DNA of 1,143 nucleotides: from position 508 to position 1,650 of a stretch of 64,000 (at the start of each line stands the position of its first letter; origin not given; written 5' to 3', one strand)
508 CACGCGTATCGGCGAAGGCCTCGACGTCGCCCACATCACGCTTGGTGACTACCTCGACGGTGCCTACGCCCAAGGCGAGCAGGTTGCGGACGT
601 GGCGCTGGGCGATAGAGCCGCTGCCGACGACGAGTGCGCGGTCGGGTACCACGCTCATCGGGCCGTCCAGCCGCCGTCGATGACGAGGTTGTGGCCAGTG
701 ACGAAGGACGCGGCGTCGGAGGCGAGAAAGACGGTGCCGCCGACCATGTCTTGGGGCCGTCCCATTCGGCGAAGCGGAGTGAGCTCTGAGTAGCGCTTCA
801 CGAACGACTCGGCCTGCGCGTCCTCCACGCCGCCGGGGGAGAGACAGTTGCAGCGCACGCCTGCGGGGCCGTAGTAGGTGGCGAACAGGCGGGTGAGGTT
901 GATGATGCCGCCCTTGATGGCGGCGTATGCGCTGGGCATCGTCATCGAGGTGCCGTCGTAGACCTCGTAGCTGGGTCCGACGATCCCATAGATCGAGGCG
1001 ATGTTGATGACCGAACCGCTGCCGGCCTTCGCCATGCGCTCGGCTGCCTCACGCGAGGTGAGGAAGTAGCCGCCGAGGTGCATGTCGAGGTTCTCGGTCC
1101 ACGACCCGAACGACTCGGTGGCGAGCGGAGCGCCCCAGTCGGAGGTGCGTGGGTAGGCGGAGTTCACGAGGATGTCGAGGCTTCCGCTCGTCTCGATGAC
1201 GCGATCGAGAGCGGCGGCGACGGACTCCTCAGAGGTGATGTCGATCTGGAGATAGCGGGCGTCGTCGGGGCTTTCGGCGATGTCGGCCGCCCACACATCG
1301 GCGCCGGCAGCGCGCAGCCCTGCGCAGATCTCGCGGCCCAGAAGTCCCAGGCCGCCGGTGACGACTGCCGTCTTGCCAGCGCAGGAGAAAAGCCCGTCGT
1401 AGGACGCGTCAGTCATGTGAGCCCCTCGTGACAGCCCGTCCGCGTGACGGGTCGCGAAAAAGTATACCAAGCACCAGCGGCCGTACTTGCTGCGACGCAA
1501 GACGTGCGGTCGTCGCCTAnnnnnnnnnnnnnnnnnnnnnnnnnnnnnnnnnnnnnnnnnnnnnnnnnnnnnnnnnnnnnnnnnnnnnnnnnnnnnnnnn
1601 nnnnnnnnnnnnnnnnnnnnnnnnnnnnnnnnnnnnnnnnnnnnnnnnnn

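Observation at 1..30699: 30-kb surface-glycan locus built from polyprenyl-phosphate/GT-C machinery plus three rare-sugar pathways, with no Leloir transferase, flippase/polymerase or priming enzyme in view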

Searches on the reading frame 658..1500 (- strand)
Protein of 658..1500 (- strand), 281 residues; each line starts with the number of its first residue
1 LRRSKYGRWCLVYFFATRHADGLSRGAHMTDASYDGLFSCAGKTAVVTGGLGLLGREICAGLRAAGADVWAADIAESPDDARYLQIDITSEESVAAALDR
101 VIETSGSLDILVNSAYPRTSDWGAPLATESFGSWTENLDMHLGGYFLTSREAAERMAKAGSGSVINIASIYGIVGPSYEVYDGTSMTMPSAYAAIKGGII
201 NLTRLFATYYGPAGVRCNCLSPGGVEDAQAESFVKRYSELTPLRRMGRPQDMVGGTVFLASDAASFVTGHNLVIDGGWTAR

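Call 4: search_protein_families(library=pfam, proteins=[window:658-1500:-], max_evalue=0.01)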
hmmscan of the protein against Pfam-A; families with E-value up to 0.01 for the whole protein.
window:658-1500:- (281 aa): 3 families
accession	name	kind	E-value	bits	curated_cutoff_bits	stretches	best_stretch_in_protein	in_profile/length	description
PF13561.12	adh_short_C2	-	1e-39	137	27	1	55-279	9-236/236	Enoyl-(Acyl carrier protein) reductase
PF00106.31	adh_short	-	1.3e-26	93.7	26.6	1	43-227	1-184/195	short chain dehydrogenase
PF01370.27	Epimerase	-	2.3e-05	24.4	20.9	1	46-122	2-79/240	NAD dependent epimerase/dehydratase family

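Call 8: search_protein_families(library=ncbifam, proteins=[window:658-1500:-], max_evalue=0.01)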
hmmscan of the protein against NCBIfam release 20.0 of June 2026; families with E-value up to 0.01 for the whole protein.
window:658-1500:- (281 aa): 203 families (the best 25 are shown)
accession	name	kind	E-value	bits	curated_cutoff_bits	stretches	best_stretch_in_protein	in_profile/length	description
NF006619.0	PRK09186.1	equivalog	1.1e-65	221.8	255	1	42-279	4-255/256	oxidoreductase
NF006070.0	PRK08213.1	subfamily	4.9e-49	167.2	279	1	36-280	6-258/259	gluconate 5-dehydrogenase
NF050062.1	FlagModPtmA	equivalog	1.2e-42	146.2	350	1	78-279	53-255/256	flagellin modification protein PtmA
NF053701.1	CsHdxCHCADhChcB2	equivalog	1.6e-40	139.2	350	1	43-280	4-244/245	cis-4-hydroxycyclohexanecarboxylate dehydrogenase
NF004778.0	PRK06124.1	equivalog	3.4e-40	138.1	303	1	37-281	6-255/256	SDR family oxidoreductase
NF005559.1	PRK07231.1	subfamily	5.5e-39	134.1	215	1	41-279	3-248/249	glucose 1-dehydrogenase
NF005309.0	PRK06841.1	subfamily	1.3e-38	133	286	1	32-280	5-254/255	GolD/DthD family dehydrogenase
NF004774.0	PRK06114.1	equivalog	3e-37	128.4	360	1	35-280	9-261/262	SDR family oxidoreductase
NF052558.1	MBtsdlDhBudC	equivalog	1.1e-36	126.7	270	1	42-280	3-243/250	meso-2,3-butanediol dehydrogenase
NF004198.0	PRK05653.1-3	equivalog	4.4e-36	124.6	296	1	41-278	6-246/248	3-oxoacyl-ACP reductase FabG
NF005007.0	PRK06398.1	equivalog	7.1e-36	123.7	341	1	42-280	7-247/259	aldose dehydrogenase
NF005446.0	PRK07035.1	equivalog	7.3e-36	123.7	373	1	37-279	6-254/255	SDR family oxidoreductase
NF004791.0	PRK06138.1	equivalog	1.4e-35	122.9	312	1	41-280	4-251/252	SDR family oxidoreductase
TIGR01830.1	3oxo_ACP_reduc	equivalog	2.3e-34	119.2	297.75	1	45-277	1-237/239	3-oxoacyl-[acyl-carrier-protein] reductase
NF005390.0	PRK06935.1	equivalog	3.2e-34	118.4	369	1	36-281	9-258/258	2-dehydro-3-deoxy-D-gluconate 5-dehydrogenase KduD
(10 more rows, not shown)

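Call 10: find_encoding_contigs(protein=window:658-1416:-, flank=10000, max_places=6)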
Protein window:658-1416:- (253 aa): 1 contig read that carries it; 1 place shown.
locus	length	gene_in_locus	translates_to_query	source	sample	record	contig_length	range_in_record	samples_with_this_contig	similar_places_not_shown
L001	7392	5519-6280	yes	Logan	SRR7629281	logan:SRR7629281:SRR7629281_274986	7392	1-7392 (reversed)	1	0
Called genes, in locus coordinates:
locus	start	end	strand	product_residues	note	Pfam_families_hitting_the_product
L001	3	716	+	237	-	?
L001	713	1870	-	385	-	PF01757:Acyl_transf_3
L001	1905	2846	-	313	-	PF00535:Glycos_transf_2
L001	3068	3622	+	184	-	PF04138:GtrA_DPMS_TM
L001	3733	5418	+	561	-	-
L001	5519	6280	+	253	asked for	PF00106:adh_short, PF01370:Epimerase (faint), PF13561:adh_short_C2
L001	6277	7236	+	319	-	PF01408:GFO_IDH_MocA, PF22725:GFO_IDH_MocA_C3, PF02894:GFO_IDH_MocA_C (weak)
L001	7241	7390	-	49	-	?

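Call 17: find_related_loci(query=L001:6277-7233:+, collection=genome_contigs, flank=10000)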
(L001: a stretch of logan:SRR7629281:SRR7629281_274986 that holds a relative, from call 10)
Query L001:6277-7233:+ (319 aa) in genome_contigs; peptide patterns used: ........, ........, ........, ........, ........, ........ (x = any residue, [..] = any of these).
417 stretches matched a pattern; 1 encode a relative of the query (tblastn E <= 1e-3); 1 distinct loci.
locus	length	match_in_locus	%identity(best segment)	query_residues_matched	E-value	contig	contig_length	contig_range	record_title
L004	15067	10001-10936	54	4-316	2e-102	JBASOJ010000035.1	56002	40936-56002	MAG: Coriobacteriia bacterium isolate MFD12108_ilm_asm_bin10 k127_31302, whole genome shotgun sequence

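Call 21: search_protein_families(library=pfam, proteins=[L004:208-1323:+, L004:1363-3153:+, L004:3180-4178:+, L004:4072-5349:+, L004:5353-6411:+, L004:7013-8062:+, L004:8047-9234:+, L004:11261-13537:+, L004:13805-14755:+, L004:6231-7079:-], max_evalue=0.001)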
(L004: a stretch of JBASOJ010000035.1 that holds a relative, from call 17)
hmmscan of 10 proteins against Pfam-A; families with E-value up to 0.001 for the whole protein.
L004:208-1323:+ (372 aa): 2 families
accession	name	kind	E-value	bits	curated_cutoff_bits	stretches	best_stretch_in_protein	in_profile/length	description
PF00535.33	Glycos_transf_2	-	1.3e-28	100.5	23.3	1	68-230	1-165/168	Glycosyl transferase family 2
PF13641.12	Glyco_tranf_2_3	-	0.00034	21.1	27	1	67-167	3-104/230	Glycosyltransferase like family 2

L004:1363-3153:+ (597 aa): 1 family
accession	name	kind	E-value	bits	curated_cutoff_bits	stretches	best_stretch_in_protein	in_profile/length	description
PF06799.16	CGLD27-like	-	0.0002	21.9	25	1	193-260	27-93/143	Conserved in the green lineage and diatoms 27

L004:3180-4178:+ (333 aa): 10 families
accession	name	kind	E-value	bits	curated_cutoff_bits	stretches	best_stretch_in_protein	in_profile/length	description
PF16363.11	GDP_Man_Dehyd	-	1.6e-65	222.2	27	1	10-312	1-331/332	GDP-mannose 4,6 dehydratase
PF01370.27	Epimerase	-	5.8e-52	176.9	20.9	1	9-246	1-240/240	NAD dependent epimerase/dehydratase family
PF01073.25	3Beta_HSD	-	4.3e-24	85.4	22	1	10-226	1-222/280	3-beta hydroxysteroid dehydrogenase/isomerase family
PF02719.21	Polysacc_synt_2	-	2.2e-16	60.3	20.2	1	9-265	1-248/293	Polysaccharide biosynthesis protein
PF07993.18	NAD_binding_4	-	3.9e-14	52.8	20.1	1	11-215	1-240/258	Male sterility protein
PF13460.12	NAD_binding_10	-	1.5e-10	41.7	27.2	1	13-181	1-144/184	NAD(P)H-binding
PF04321.23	RmlD_sub_bind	-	3.2e-08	33.4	27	1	8-160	2-132/287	RmlD substrate binding domain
PF00106.31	adh_short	-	5.4e-08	33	26.6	1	7-167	1-163/195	short chain dehydrogenase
PF05368.20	NmrA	-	1.1e-06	28.9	27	1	7-127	3-105/298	NmrA-like family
PF08659.16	KR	-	0.00011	22.6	22.6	0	9-166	3-162/180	KR domain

L004:4072-5349:+ (426 aa): 4 families
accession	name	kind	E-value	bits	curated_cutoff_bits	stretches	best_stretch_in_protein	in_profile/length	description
PF01041.23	DegT_DnrJ_EryC1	-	2.1e-101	340.2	19.8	1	51-421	5-360/360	DegT/DnrJ/EryC1/StrS aminotransferase family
PF00155.27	Aminotran_1_2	-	1.2e-08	35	19.7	1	74-157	45-139/361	Aminotransferase class I and II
PF01212.27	Beta_elim_lyase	-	1.2e-06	28.5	27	1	74-324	35-270/288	Beta-eliminating lyase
PF01053.26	Cys_Met_Meta_PP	-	2e-05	23.8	27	1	75-130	56-110/381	Cys/Met metabolism PLP-dependent enzyme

L004:5353-6411:+ (353 aa): 3 families
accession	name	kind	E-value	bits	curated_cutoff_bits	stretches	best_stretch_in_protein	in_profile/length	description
PF00483.29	NTP_transferase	-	3.2e-30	105.9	21.2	1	129-344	3-236/245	Nucleotidyl transferase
PF00571.33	CBS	-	9e-11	42.4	24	1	9-55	10-56/57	CBS domain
PF12804.13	NTP_transf_3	-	1.6e-09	38.5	27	1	128-260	1-127/160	MobA-like NTP transferase domain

L004:7013-8062:+ (350 aa): 2 families
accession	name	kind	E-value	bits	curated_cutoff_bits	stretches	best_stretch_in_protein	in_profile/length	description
PF03102.20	NeuB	-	4e-92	308.5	22.1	1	41-281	1-240/241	NeuB family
PF08666.17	SAF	-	2e-10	41.5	21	1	297-349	2-58/63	SAF domain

L004:8047-9234:+ (396 aa): 2 families
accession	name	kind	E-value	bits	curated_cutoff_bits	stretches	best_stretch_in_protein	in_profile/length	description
PF02350.25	Epimerase_2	-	2.8e-79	266.9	30.6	1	30-372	4-346/347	UDP-N-acetylglucosamine 2-epimerase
PF13579.12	Glyco_trans_4_4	-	3.4e-06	27.9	29.7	1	35-176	19-153/158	Glycosyl transferase 4-like domain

L004:11261-13537:+ (759 aa): 3 families
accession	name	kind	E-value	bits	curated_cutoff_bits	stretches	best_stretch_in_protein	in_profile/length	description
PF05159.20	Capsule_synth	-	2.7e-05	24.2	20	1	586-669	171-261/310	Capsule polysaccharide biosynthesis protein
PF02350.25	Epimerase_2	-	0.00024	20.5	30.6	1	511-735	127-345/347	UDP-N-acetylglucosamine 2-epimerase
PF04464.20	Glyphos_transf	-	0.00061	19.3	22.1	1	603-735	231-364/367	CDP-Glycerol:Poly(glycerophosphate) glycerophosphotransferase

L004:13805-14755:+ (317 aa): 4 families
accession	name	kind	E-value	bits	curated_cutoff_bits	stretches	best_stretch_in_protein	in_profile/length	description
PF00535.33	Glycos_transf_2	-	2e-28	99.9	23.3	1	5-166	1-164/168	Glycosyl transferase family 2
PF13641.12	Glyco_tranf_2_3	-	1.4e-16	61.7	27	1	2-201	1-208/230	Glycosyltransferase like family 2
PF10111.15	Glyco_tranf_2_2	-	1.1e-07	32.1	27.3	1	5-223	1-235/276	Glycosyltransferase like family 2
PF13632.12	Glyco_trans_2_3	-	4.9e-05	23.7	27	1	154-224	72-141/198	Glycosyl transferase family group 2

L004:6231-7079:- (283 aa): 0 families

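Call 47: find_related_loci(query=L001:6277-7233:+, collection=metagenome_contigs, flank=10000)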
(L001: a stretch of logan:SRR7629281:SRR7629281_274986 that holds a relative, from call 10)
Query L001:6277-7233:+ (319 aa) in metagenome_contigs; peptide patterns used: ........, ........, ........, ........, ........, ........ (x = any residue, [..] = any of these).
502 stretches matched a pattern; 3 encode a relative of the query (tblastn E <= 1e-3); 3 distinct loci.
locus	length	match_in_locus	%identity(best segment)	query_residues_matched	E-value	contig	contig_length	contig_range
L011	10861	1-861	52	29-316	8e-90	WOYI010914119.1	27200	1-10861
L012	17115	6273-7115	23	10-293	2e-11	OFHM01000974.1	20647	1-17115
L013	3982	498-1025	26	66-229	2e-6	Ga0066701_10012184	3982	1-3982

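Call 50: search_protein_families(library=pfam, proteins=[L011:1258-3462:+, L011:3730-4680:+, L011:4612-6099:-, L011:6143-7555:-, L011:7672-9603:-, L011:9704-10861:+], max_evalue=0.01)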
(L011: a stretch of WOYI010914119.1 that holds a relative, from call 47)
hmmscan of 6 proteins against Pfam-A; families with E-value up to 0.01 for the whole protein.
L011:1258-3462:+ (735 aa): 3 families
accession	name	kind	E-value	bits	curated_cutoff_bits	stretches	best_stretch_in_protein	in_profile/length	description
PF05159.20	Capsule_synth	-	8.8e-06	25.8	20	1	562-645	171-261/310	Capsule polysaccharide biosynthesis protein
PF02350.25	Epimerase_2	-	0.00014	21.2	30.6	1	486-711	126-345/347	UDP-N-acetylglucosamine 2-epimerase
PF04464.20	Glyphos_transf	-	0.00034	20.1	22.1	1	579-710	231-363/367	CDP-Glycerol:Poly(glycerophosphate) glycerophosphotransferase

L011:3730-4680:+ (317 aa): 4 families
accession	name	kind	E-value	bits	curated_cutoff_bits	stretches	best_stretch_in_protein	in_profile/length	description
PF00535.33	Glycos_transf_2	-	3.3e-29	102.4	23.3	1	5-166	1-164/168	Glycosyl transferase family 2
PF13641.12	Glyco_tranf_2_3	-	7.8e-18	65.8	27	1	2-206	1-209/230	Glycosyltransferase like family 2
PF10111.15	Glyco_tranf_2_2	-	3.3e-08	33.8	27.3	1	5-223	1-235/276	Glycosyltransferase like family 2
PF13632.12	Glyco_trans_2_3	-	4.9e-06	26.9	27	1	153-223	69-140/198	Glycosyl transferase family group 2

L011:4612-6099:- (496 aa): 4 families
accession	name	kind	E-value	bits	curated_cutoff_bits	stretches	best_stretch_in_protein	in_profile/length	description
PF00534.26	Glycos_transf_1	-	2.1e-17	63.7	26.4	1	282-438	2-167/172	Glycosyl transferases group 1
PF13692.12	Glyco_trans_1_4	-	1.8e-15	57.9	27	1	350-429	64-142/142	Glycosyl transferases group 1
PF20706.3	GT4-conflict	-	1.2e-08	34.8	26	1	355-443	273-372/385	Family 4 Glycosyltransferase in conflict systems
PF13439.12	Glyco_transf_4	-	1.3e-07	32.2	28.5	1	139-274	60-169/170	Glycosyltransferase Family 4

L011:6143-7555:- (471 aa): 5 families
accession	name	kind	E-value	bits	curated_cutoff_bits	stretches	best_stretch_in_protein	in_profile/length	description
PF00534.26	Glycos_transf_1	-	1.7e-17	63.9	26.4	1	282-438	2-167/172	Glycosyl transferases group 1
PF13692.12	Glyco_trans_1_4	-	1.6e-15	58.1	27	1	350-429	64-142/142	Glycosyl transferases group 1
PF20706.3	GT4-conflict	-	9.9e-09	35.1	26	1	355-445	273-374/385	Family 4 Glycosyltransferase in conflict systems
PF13439.12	Glyco_transf_4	-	1.1e-07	32.4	28.5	1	139-274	60-169/170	Glycosyltransferase Family 4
PF13524.12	Glyco_trans_1_2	-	0.0024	18.3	25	1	355-456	38-141/144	Glycosyl transferase-like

L011:7672-9603:- (644 aa): 6 families
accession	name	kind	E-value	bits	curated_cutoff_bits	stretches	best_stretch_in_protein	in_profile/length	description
PF00005.33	ABC_tran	-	2.4e-30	106.4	25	1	422-571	1-137/137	ABC transporter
PF00664.28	ABC_membrane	-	4.9e-17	62.9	28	1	120-341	42-264/274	ABC transporter transmembrane region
PF02463.25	SMC_N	-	2.5e-07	30.8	40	1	543-615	137-213/220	RecF/RecN/SMC N terminal domain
PF13304.12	AAA_21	-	3.5e-06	27.7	27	1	434-536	1-99/304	AAA domain, putative AbiEii toxin, Type IV TA system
PF13401.12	AAA_22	-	0.0018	19.1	27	1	433-520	6-78/130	AAA domain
PF13555.12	AAA_29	-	0.0054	16.9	27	0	430-449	20-39/61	P-loop containing region of AAA domain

L011:9704-10861:+ (386 aa): 3 families
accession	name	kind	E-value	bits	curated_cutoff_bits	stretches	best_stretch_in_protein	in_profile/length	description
PF00483.29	NTP_transferase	-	4.6e-47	161.1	21.2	1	25-316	3-242/245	Nucleotidyl transferase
PF22640.1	ManC_GMP_beta-helix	-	4.2e-19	68.6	27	1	324-378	1-55/55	MannoseP isomerase/GMP-like beta-helix domain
PF12804.13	NTP_transf_3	-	1e-11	45.7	27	1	24-167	1-124/160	MobA-like NTP transferase domain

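Call 73: search_protein_families(library=ncbifam, proteins=[L001:6277-7233:+, L004:11261-13537:+, L011:1258-3462:+], max_evalue=0.00001)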
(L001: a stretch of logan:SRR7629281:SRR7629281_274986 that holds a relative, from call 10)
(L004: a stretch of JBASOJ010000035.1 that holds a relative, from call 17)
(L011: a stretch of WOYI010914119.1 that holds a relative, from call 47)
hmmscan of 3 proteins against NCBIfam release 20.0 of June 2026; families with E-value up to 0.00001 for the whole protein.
L001:6277-7233:+ (319 aa): 4 families
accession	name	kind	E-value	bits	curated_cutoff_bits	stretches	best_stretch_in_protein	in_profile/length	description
TIGR04380.1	myo_inos_iolG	equivalog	1e-11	44.4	355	1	10-311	6-311/330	inositol 2-dehydrogenase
NF040723.1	UDP-GlcNAcDh_Arch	equivalog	1.1e-09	38.3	450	1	9-265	4-249/302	UDP-N-acetylglucosamine 3-dehydrogenase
NF052479.1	LevoglcsnDh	equivalog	2.8e-08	32.8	650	1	67-195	79-206/386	levoglucosan dehydrogenase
NF008607.0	PRK11579.1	subfamily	1.6e-07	30.6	330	1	64-196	67-194/346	oxidoreductase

L004:11261-13537:+ (759 aa): 1 family
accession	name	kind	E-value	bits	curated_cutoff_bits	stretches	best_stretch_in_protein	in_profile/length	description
TIGR04396.2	surf_polysacc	subfamily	9.3e-10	38.2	125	1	618-745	239-368/427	surface carbohydrate biosynthesis protein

L011:1258-3462:+ (735 aa): 1 family
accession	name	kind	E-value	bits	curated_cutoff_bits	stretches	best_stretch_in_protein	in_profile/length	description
TIGR04396.2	surf_polysacc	subfamily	5e-10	39.1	125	1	594-721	239-368/427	surface carbohydrate biosynthesis protein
